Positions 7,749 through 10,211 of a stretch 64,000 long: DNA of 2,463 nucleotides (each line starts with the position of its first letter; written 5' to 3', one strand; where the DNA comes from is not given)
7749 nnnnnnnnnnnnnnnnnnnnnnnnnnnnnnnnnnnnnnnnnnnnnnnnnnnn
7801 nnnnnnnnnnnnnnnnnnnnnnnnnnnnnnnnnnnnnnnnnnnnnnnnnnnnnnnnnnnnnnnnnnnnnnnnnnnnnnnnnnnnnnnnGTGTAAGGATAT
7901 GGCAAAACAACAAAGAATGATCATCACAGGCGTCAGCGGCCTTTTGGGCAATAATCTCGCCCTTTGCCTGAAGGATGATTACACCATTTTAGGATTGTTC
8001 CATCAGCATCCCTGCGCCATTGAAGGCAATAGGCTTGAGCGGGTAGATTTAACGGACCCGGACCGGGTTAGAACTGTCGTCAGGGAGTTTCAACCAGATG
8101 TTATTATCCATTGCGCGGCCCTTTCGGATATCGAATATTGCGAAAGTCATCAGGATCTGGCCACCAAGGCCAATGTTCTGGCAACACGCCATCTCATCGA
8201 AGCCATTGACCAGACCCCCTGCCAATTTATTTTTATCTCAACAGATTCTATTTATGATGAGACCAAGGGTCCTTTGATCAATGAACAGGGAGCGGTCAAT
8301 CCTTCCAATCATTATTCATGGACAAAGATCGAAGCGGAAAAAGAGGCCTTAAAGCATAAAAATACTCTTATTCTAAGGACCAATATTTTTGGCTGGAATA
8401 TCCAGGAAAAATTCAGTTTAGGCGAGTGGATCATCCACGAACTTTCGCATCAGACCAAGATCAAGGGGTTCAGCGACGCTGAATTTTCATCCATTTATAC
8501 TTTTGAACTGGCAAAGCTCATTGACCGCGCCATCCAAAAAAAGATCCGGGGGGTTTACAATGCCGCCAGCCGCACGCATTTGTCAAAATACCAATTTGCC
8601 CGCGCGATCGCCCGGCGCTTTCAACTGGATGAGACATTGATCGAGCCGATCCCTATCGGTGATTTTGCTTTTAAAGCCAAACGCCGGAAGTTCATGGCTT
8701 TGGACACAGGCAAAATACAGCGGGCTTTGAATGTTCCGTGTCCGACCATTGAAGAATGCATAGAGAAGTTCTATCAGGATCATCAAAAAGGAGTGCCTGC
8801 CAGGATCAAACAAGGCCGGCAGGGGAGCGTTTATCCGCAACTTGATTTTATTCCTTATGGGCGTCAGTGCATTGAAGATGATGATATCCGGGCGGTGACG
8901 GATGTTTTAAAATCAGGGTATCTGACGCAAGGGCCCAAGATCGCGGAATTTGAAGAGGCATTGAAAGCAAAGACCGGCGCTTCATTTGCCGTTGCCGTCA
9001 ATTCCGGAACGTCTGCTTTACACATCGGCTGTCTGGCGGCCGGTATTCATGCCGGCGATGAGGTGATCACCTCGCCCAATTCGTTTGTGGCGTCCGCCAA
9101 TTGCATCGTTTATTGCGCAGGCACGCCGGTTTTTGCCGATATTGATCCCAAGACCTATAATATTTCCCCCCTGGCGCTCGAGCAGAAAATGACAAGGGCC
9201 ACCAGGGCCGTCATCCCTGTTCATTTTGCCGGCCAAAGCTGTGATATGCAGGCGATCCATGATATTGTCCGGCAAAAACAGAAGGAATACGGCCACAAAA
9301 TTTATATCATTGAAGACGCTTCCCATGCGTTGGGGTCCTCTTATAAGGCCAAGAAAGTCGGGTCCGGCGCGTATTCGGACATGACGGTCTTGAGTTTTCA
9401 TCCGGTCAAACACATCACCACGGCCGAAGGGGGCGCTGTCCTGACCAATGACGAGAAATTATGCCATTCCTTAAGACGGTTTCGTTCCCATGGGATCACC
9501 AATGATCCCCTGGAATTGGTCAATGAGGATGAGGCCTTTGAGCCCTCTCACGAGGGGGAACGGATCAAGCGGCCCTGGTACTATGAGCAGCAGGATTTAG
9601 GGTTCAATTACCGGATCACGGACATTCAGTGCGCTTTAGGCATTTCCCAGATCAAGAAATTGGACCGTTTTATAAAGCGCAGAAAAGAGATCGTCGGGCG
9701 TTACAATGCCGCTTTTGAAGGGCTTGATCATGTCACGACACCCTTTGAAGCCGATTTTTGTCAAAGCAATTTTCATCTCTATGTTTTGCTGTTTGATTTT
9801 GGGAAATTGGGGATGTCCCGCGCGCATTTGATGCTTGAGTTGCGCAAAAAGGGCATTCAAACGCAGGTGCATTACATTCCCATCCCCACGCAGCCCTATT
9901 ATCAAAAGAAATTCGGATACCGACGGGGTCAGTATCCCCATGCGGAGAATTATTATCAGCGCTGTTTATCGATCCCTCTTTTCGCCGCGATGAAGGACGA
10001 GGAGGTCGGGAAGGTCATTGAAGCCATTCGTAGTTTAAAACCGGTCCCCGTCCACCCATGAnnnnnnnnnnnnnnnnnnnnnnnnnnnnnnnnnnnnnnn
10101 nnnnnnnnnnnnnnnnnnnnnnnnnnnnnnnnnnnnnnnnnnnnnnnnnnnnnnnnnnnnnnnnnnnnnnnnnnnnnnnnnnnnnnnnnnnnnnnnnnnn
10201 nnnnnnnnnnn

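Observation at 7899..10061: RmlD-like 4-ketoreductase fused to PseC aminotransferase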

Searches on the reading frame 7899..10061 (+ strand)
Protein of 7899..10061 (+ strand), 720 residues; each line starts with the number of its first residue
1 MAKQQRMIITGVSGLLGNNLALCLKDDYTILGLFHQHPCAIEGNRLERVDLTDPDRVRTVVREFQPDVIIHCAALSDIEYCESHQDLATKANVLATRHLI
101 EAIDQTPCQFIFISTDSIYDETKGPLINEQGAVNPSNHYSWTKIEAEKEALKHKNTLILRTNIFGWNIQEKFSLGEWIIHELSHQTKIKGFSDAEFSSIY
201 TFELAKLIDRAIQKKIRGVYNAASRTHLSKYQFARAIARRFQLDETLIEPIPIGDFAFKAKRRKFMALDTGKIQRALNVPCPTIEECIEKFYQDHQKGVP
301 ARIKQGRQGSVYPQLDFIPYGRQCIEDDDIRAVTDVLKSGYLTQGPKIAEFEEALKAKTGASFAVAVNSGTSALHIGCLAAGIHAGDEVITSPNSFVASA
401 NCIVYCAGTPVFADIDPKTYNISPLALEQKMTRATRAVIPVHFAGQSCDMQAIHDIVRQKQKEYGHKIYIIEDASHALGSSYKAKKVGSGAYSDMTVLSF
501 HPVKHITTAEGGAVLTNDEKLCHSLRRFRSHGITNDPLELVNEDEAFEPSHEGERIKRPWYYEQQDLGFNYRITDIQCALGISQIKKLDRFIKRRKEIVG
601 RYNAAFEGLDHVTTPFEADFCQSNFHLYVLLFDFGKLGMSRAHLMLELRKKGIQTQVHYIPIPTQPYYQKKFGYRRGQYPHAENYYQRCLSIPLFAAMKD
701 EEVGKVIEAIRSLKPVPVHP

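Call 3: search_protein_families(library=pfam, proteins=[window:7899-10061:+], max_evalue=0.001)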
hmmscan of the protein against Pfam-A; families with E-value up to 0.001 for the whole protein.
window:7899-10061:+ (720 aa): 6 families
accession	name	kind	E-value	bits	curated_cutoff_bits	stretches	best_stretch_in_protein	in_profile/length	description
PF01041.23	DegT_DnrJ_EryC1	-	1.5e-117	393.3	19.8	1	324-711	2-360/360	DegT/DnrJ/EryC1/StrS aminotransferase family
PF04321.23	RmlD_sub_bind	-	7.3e-43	147.1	27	1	6-294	2-284/287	RmlD substrate binding domain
PF01370.27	Epimerase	-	7.7e-26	91.4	20.9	1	7-214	1-227/240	NAD dependent epimerase/dehydratase family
PF16363.11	GDP_Man_Dehyd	-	3.4e-17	63.3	27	1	9-150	2-164/332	GDP-mannose 4,6 dehydratase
PF02719.21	Polysacc_synt_2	-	4.3e-10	39.7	20.2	1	50-153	62-152/293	Polysaccharide biosynthesis protein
PF07993.18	NAD_binding_4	-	4.7e-07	29.6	20.1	1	67-156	90-194/258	Male sterility protein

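Call 4: search_protein_families(library=ncbifam, proteins=[window:7899-10061:+], max_evalue=0.001)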
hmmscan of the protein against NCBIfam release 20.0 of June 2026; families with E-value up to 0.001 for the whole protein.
window:7899-10061:+ (720 aa): 27 families (the best 25 are shown)
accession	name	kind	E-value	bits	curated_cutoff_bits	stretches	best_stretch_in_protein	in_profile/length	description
TIGR03588.1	PseC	equivalog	7.3e-152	505.7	423.5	1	317-712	1-378/380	UDP-4-amino-4,6-dideoxy-N-acetyl-beta-L-altrosamine transaminase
NF008658.2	PRK11658.1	equivalog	4.1e-88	295.6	631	1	316-713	3-376/379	UDP-4-amino-4-deoxy-L-arabinose aminotransferase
TIGR04181.1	NHT_00031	hypoth_equivalog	8.5e-74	248.6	420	2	325-541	8-233/359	LegC family aminotransferase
NF008687.0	PRK11706.1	equivalog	4.6e-64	216.5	375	1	318-712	2-372/375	dTDP-4-amino-4,6-dideoxygalactose transaminase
NF011936.0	PRK15407.1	equivalog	3.1e-54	184.3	423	1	310-712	29-434/440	lipopolysaccharide biosynthesis protein RfbH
TIGR02379.1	ECA_wecE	subfamily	9.1e-50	169.5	434.85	1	317-711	1-372/376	dTDP-4-amino-4,6-dideoxy-D-glucose transaminase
TIGR04427.1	PLP_DesI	equivalog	2e-44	152.3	650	2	336-535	41-231/390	dTDP-4-dehydro-6-deoxyglucose aminotransferase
TIGR01214.1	rmlD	equivalog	5.8e-44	150.3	224.05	1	6-293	1-283/285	dTDP-4-dehydrorhamnose reductase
TIGR01181.1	dTDP_gluc_dehyt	equivalog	6.3e-14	51.8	365.1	1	45-163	53-175/321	dTDP-glucose 4,6-dehydratase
NF007440.0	PRK09987.1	equivalog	4.9e-13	49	308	1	50-291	39-289/299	dTDP-4-dehydrorhamnose reductase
TIGR02197.1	heptose_epim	equivalog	1.7e-11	43.9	274.6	1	7-171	1-178/316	ADP-glyceromanno-heptose 6-epimerase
TIGR01179.1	galE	equivalog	7.6e-11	41.4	262.3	1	46-148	51-154/332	UDP-glucose 4-epimerase GalE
NF043036.1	ErythonDh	equivalog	1.1e-08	34.7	325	1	6-146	2-156/321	D-erythronate dehydrogenase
TIGR01777.1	yfcH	hypoth_equivalog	7.5e-08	32.3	207.35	1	8-244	2-244/292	TIGR01777 family oxidoreductase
TIGR02622.1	CDP_4_6_dhtase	equivalog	1.1e-07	31.3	278.45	1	47-125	59-139/352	CDP-glucose 4,6-dehydratase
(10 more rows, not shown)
